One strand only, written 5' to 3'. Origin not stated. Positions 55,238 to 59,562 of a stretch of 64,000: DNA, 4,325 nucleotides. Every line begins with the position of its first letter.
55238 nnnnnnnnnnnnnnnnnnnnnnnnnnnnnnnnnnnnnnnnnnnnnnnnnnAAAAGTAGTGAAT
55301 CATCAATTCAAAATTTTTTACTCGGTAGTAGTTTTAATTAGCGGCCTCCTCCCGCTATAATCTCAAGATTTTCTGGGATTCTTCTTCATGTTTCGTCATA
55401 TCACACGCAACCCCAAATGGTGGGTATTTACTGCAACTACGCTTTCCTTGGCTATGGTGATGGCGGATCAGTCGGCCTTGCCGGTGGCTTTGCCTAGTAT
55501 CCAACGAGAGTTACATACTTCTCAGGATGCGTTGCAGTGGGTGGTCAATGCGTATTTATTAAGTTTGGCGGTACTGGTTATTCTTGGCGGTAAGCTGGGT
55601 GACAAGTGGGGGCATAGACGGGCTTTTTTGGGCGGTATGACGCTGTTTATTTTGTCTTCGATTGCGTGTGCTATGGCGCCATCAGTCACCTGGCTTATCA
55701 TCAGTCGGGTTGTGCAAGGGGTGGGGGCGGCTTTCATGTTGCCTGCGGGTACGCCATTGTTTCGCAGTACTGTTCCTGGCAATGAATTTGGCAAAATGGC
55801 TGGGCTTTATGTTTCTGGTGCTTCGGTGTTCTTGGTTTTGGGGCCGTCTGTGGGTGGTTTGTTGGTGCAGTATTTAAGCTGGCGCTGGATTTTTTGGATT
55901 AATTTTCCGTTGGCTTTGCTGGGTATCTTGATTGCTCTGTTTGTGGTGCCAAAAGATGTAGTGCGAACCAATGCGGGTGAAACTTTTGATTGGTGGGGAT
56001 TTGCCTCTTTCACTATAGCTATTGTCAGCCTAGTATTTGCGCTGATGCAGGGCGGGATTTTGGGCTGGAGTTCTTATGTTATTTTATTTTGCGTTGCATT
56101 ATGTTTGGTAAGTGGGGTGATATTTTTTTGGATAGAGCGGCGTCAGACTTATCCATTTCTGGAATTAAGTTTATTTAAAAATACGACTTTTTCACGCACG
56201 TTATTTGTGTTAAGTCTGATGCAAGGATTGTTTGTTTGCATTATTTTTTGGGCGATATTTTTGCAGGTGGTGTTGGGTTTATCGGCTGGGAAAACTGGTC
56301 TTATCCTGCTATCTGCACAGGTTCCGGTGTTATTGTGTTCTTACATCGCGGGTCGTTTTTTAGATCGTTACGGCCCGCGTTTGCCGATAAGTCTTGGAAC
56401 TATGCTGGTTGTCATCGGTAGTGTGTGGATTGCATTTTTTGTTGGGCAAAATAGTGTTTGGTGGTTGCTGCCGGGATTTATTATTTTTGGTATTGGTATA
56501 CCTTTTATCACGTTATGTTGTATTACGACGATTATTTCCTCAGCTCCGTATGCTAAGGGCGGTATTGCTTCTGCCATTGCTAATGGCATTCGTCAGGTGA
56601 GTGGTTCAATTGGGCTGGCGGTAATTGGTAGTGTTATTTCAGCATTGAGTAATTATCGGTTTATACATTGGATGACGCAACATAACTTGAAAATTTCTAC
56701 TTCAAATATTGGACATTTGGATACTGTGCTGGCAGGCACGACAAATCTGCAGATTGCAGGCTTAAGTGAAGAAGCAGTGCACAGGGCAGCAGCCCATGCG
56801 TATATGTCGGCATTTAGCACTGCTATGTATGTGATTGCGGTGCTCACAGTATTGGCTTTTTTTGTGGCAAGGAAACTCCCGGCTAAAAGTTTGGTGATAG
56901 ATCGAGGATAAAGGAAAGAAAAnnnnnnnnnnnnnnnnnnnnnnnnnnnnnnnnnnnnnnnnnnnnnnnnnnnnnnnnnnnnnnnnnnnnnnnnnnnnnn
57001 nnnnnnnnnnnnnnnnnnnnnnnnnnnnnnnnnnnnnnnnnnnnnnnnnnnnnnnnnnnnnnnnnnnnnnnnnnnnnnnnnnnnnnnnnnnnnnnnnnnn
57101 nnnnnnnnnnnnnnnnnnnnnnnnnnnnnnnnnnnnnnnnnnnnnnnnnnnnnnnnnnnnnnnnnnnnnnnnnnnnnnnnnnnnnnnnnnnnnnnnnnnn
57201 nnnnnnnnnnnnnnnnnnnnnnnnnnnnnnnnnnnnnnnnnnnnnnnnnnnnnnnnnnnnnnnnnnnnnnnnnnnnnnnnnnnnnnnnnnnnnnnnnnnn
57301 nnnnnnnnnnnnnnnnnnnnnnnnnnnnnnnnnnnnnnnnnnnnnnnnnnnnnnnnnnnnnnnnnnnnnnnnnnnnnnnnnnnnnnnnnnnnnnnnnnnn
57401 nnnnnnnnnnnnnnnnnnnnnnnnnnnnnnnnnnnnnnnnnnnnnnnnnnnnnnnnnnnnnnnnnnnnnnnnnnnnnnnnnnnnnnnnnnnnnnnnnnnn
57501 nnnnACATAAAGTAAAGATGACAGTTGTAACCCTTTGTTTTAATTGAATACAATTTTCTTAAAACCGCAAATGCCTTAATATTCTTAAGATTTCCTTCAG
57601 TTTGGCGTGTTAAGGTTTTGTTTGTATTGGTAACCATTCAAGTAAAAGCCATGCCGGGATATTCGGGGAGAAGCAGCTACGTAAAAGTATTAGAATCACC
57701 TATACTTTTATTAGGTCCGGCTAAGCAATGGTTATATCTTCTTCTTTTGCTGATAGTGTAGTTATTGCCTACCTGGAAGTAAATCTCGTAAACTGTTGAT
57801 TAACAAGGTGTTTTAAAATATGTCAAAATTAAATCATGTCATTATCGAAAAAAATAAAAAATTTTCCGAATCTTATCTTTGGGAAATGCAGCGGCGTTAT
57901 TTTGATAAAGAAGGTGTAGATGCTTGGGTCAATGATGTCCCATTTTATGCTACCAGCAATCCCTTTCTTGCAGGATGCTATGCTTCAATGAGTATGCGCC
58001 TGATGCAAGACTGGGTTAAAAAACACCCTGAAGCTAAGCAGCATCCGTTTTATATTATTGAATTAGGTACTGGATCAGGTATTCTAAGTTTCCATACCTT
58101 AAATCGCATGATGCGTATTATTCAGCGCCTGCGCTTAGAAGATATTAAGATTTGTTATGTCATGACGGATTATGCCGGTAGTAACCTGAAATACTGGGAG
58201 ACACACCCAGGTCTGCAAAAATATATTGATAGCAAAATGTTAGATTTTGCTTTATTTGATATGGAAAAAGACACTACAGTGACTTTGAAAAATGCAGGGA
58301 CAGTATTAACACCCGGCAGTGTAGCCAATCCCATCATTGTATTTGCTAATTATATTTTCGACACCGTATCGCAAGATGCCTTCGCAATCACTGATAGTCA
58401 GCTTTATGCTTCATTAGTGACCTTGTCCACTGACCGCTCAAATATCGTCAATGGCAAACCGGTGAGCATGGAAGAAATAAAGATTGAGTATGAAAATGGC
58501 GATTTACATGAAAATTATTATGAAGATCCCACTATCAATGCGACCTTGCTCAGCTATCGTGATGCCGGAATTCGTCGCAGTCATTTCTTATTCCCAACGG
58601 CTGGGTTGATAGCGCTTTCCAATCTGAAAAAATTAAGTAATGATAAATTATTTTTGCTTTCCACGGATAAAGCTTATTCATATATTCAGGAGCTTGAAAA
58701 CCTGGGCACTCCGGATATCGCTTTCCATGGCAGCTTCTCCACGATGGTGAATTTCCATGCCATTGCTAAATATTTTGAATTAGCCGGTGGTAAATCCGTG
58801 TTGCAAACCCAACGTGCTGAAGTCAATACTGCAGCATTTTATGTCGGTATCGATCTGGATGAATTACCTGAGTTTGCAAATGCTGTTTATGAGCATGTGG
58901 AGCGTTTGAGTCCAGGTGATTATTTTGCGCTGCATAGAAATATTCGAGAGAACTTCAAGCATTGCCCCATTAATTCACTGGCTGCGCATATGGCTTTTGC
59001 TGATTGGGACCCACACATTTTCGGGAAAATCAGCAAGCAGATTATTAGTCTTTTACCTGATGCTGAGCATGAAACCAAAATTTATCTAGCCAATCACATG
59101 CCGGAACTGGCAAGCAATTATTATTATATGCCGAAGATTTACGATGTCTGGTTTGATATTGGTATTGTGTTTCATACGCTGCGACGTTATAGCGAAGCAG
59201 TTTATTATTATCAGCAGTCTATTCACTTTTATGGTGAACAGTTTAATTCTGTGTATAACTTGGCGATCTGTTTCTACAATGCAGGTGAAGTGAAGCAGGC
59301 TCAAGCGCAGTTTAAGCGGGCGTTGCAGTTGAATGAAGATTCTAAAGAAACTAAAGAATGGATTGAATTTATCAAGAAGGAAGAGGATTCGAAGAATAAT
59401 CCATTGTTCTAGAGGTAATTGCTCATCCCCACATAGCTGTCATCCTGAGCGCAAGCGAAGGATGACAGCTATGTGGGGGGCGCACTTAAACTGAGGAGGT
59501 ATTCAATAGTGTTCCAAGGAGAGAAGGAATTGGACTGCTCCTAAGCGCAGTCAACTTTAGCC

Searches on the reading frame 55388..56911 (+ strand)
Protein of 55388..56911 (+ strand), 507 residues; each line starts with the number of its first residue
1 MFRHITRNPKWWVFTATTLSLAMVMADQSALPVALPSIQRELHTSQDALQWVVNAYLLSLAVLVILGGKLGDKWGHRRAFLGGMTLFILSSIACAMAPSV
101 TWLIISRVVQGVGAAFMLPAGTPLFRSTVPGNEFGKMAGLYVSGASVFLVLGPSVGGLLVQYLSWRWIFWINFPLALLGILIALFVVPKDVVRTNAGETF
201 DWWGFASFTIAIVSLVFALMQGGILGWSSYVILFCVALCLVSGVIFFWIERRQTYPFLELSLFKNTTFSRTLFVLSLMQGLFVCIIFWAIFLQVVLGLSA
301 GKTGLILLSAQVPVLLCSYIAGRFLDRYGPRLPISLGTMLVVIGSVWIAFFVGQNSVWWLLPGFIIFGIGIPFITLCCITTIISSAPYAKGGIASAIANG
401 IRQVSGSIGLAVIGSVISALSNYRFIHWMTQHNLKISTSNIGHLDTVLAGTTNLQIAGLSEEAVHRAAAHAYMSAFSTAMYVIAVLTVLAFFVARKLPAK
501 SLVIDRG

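Call 6: search_protein_families(library=ncbifam, proteins=[window:55388-56911:+])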
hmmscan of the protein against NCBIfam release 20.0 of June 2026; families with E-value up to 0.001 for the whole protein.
window:55388-56911:+ (507 aa): 62 families (the best 25 are shown)
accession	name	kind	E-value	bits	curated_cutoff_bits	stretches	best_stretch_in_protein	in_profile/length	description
TIGR00711.1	efflux_EmrB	subfamily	1.2e-67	228.8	230.2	1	14-492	2-484/485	DHA2 family efflux MFS transporter permease subunit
NF000025.1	MFS_efflux_tcmA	exception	6.5e-55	186.9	999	1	8-496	22-518/538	tetracenomycin C efflux MFS transporter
NF033896.2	MFS_LfrA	equivalog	1.9e-42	145.5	825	1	6-488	14-492/504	efflux MFS transporter LfrA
NF007799.0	PRK10504.1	subfamily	1e-41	143.4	426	1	12-422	10-418/471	multidrug transporter subunit MdtD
NF011571.1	PRK14995.1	subfamily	1.3e-41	142.9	701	1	10-499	4-491/493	SmvA family efflux MFS transporter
NF000031.1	MFS_efflux_LmrA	exception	3.4e-39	134.8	850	1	19-449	37-466/484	lincomycin efflux MFS transporter Lmr(A)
NF000089.1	qac_MFS_AB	exception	9.1e-39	133.6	900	1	6-504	13-510/514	QacA/B family quaternary ammonium compound efflux MFS transporter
NF012169.0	qepA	equivalog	1.5e-38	132.7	1075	1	10-497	19-502/511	fluoroquinolone efflux MFS transporter QepA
NF012180.1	tet_MFS_43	exception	9.8e-37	127.1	999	1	11-422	20-432/484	tetracycline efflux MFS transporter Tet(43)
NF000391.1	EmrB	exception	2.8e-34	118.6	925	1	16-424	13-425/501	multidrug efflux MFS transporter permease subunit EmrB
NF000218.1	FexA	exception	8.6e-34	117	900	1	31-421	40-433/475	chloramphenicol/florfenicol efflux MFS transporter FexA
NF000009.1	tet_MFS_Tcr3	exception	1.1e-32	113.2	1000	1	19-425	36-450/512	tetracycline efflux MFS transporter Tcr3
NF000060.1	MFS_efflux_LmrB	exception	6.9e-31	107.6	800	1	23-419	28-425/479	lincomycin efflux MFS transporter Lmr(B)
NF040895.2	MFS_effux_SdrM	equivalog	2.1e-28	99.7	550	1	17-418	9-405/441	multidrug efflux MFS transporter SdrM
NF040856.1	FexB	exception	2.8e-28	98.9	950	1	32-419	34-422/469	chloramphenicol/florfenicol efflux MFS transporter FexB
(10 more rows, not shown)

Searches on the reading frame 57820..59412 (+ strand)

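Call 33: search_protein_families(library=pfam, max_evalue=0.001, proteins=[window:57820-59412:+])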
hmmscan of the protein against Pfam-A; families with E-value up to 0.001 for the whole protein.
window:57820-59412:+ (530 aa): 5 families
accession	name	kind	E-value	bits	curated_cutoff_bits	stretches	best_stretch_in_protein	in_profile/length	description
PF07719.23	TPR_2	-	3.6e-09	36.5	27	1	479-507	5-33/34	Tetratricopeptide repeat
PF00515.34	TPR_1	-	4.9e-09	36.1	27.8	1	479-507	5-33/34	Tetratricopeptide repeat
PF13424.12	TPR_12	-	2.7e-05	24.7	30.1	0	479-506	6-34/77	Tetratricopeptide repeat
PF13181.12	TPR_8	-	0.0003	21.2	25.7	0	478-507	4-33/34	Tetratricopeptide repeat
PF13432.12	TPR_16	-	0.00088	20.1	32.7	0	433-468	27-58/65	Tetratricopeptide repeat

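Call 66: search_protein_families(library=ncbifam, max_evalue=0.01, proteins=[window:57820-59412:+])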
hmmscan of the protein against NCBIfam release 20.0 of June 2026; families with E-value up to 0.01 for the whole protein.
window:57820-59412:+ (530 aa): 8 families
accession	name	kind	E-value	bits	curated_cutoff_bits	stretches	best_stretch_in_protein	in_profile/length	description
TIGR02552.1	LcrH_SycD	equivalog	1e-08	35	104.8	1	435-515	46-126/136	SycD/LcrH family type III secretion system chaperone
NF047507.1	TPR_BatC_Lepto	exception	4.6e-06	26.2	175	1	474-527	95-148/214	TPR repeat-containing protein BatC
TIGR02521.1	type_IV_pilW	equivalog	9.2e-06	25.4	154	1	456-511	114-171/234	type IV pilus biogenesis/stability protein PilW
NF040959.1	MamA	equivalog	0.00041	19.8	200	1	447-510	43-106/204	magnetosome protein MamA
NF002725.1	PRK02603.1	equivalog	0.001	19.1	143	1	456-518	50-115/173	photosystem I assembly protein Ycf3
NF033920.0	C39_PA2778_fam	equivalog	0.0011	18.4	150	1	438-505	187-254/255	PA2778 family cysteine peptidase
NF047558.1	TPR_END_plus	domain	0.0018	18.2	32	1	478-510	2-34/56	TPR end-of-group domain-containing protein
NF011886.0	PRK15359.1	equivalog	0.004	16.9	146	1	452-509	69-126/144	type III secretion system chaperone protein SscB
